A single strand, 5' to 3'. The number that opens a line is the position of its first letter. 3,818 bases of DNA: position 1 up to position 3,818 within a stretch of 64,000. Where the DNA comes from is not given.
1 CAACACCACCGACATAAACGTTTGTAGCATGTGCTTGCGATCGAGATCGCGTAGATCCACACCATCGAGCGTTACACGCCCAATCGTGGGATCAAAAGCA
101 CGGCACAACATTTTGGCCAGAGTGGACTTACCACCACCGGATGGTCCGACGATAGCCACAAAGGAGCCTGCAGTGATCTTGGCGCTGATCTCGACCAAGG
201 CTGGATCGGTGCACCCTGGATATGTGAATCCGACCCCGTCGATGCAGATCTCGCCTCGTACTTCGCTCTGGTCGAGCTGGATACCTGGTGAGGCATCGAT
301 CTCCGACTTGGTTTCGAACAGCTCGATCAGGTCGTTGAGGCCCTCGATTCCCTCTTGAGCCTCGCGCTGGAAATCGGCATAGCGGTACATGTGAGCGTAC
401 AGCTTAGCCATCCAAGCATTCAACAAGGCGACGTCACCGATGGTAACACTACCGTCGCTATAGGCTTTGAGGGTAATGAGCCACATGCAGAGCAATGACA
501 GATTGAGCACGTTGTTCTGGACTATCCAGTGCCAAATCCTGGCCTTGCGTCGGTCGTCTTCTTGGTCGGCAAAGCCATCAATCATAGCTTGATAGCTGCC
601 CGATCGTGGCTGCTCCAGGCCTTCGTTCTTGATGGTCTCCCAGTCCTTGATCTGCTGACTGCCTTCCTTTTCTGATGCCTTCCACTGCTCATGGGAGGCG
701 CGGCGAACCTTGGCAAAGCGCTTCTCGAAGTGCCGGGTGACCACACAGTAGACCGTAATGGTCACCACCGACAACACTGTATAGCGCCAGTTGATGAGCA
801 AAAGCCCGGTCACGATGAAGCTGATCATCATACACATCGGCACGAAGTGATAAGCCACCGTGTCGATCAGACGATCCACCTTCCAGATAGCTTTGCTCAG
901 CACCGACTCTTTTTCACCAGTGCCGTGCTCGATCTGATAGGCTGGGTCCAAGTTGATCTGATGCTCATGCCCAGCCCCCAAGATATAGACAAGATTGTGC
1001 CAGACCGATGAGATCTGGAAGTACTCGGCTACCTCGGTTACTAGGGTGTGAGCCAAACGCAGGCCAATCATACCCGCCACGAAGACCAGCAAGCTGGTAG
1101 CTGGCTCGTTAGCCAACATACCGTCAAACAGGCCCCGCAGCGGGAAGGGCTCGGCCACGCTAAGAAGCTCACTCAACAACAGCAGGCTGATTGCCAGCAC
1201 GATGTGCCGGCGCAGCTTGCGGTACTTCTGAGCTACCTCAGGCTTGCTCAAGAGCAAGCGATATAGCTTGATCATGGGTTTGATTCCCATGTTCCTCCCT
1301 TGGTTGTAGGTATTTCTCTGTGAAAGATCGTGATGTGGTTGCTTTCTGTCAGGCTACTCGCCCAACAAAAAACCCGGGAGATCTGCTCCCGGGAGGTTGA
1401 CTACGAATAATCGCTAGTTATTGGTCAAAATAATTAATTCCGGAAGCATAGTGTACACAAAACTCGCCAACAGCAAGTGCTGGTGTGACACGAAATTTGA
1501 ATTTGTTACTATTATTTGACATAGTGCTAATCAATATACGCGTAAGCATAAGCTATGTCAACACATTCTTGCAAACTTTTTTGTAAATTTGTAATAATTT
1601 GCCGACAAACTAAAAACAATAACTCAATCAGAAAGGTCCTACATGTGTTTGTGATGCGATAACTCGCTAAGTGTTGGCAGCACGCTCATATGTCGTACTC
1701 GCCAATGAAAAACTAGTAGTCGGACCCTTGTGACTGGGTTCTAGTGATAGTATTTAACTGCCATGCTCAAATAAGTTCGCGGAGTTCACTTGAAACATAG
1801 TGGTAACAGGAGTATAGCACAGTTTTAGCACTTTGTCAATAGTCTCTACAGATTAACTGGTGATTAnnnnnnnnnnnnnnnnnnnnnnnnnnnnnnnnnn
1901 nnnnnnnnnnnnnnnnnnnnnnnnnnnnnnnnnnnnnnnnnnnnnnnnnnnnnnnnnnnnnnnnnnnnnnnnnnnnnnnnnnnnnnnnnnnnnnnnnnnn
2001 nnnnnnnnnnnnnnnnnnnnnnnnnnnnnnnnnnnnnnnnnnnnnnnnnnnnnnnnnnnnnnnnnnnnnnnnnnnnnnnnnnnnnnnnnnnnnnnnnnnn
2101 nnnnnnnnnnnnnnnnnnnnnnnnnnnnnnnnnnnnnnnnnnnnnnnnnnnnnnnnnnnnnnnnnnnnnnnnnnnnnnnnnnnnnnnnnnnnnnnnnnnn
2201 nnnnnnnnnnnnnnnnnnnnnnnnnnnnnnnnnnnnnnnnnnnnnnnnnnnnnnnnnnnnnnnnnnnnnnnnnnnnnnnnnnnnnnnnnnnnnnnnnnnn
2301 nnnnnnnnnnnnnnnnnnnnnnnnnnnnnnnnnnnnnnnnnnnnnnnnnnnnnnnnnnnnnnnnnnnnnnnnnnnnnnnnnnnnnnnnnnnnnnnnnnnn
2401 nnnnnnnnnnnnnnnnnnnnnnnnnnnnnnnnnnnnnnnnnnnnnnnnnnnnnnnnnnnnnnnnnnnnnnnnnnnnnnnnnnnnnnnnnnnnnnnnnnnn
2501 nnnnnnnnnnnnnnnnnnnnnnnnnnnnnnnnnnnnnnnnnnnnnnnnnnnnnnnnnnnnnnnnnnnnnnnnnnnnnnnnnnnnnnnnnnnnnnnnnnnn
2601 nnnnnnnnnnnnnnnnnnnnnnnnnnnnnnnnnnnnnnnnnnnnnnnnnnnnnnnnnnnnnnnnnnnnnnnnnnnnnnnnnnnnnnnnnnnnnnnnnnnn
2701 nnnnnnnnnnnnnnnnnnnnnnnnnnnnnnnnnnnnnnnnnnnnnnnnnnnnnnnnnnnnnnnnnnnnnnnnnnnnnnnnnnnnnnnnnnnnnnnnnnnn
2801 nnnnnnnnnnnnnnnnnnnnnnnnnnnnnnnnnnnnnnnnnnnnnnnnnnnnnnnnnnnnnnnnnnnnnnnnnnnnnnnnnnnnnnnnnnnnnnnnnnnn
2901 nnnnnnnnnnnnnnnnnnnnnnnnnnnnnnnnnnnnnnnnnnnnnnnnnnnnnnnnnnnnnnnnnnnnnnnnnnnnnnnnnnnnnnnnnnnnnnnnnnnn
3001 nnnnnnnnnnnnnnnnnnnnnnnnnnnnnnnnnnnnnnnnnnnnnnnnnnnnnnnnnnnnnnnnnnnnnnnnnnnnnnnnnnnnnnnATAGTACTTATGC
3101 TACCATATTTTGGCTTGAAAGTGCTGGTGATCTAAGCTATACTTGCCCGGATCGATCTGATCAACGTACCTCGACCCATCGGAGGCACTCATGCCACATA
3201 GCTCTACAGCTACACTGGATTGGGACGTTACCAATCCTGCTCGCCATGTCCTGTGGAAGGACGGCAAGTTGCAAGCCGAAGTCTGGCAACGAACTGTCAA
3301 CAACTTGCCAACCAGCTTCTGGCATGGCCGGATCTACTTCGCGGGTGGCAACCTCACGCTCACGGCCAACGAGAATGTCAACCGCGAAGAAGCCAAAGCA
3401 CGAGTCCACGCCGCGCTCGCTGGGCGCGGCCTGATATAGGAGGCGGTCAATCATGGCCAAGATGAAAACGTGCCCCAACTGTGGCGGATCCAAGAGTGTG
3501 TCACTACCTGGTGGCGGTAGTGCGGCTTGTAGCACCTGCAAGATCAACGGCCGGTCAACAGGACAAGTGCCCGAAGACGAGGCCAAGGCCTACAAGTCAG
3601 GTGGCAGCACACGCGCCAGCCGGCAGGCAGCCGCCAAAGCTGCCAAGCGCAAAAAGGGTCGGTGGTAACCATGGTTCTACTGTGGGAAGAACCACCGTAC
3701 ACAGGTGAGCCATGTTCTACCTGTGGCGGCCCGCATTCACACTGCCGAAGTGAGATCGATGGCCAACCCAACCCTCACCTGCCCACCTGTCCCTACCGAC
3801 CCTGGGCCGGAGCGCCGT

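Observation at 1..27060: Patchwork of high-GC segments in a ~45-48% GC backbone, consistent with repeated acquisition from a high-GC donor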

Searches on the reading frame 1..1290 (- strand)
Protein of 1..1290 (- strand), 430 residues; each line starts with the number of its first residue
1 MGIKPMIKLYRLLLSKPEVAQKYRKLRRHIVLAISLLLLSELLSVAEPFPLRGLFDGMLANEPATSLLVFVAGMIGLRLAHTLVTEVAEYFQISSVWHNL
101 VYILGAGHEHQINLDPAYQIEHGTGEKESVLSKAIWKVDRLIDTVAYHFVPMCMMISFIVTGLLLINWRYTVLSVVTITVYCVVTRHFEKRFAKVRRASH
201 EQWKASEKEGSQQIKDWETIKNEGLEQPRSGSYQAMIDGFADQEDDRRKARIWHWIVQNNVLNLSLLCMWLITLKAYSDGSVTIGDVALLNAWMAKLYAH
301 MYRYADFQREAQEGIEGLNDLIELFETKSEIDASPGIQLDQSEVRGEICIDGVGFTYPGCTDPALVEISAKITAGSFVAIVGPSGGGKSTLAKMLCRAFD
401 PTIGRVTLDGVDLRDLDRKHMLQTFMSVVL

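Call 6: search_protein_families(library=pfam, proteins=[window:1-1290:-], max_evalue=0.01)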
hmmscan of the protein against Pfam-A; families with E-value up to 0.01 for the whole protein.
window:1-1290:- (430 aa): 4 families
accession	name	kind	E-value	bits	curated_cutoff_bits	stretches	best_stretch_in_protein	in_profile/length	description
PF00664.28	ABC_membrane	-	8e-13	49.1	28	1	31-295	2-268/274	ABC transporter transmembrane region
PF00005.33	ABC_tran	-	7.8e-12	46.4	25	1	367-422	3-58/137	ABC transporter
PF20720.3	nSTAND3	-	0.0014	18.8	27.2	1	370-399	12-41/155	Novel STAND NTPase 3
PF13401.12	AAA_22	-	0.0025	18.6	27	1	375-412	5-45/130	AAA domain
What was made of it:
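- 1..1290 (-): ABC exporter (fused permease and ATPase), 'allele A'. It is cut by the window edge: 430 of 589 aa are present. High-GC island 1. Pfam ABC_membrane and ABC_tran (call 6).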

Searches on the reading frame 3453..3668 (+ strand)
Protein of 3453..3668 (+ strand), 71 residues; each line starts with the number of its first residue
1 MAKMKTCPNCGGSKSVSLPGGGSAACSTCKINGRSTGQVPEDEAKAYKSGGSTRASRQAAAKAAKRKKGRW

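Call 6: search_protein_families(library=pfam, proteins=[window:3453-3668:+], max_evalue=0.01)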
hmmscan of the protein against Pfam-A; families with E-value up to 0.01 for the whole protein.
window:3453-3668:+ (71 aa): 0 families

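Call 62: search_protein_families(library=padloc, proteins=[window:3453-3668:+], max_evalue=0.001)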
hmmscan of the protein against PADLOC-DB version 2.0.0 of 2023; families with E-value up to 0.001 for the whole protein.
window:3453-3668:+ (71 aa): 0 families
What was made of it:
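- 3453..3668 (+): orf71, a small CxxC...CxxC (zinc-ribbon-like) protein with a Lys/Arg/Ala tail. High-GC island 2a. No Pfam or PADLOC family matches (calls 6, 62).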
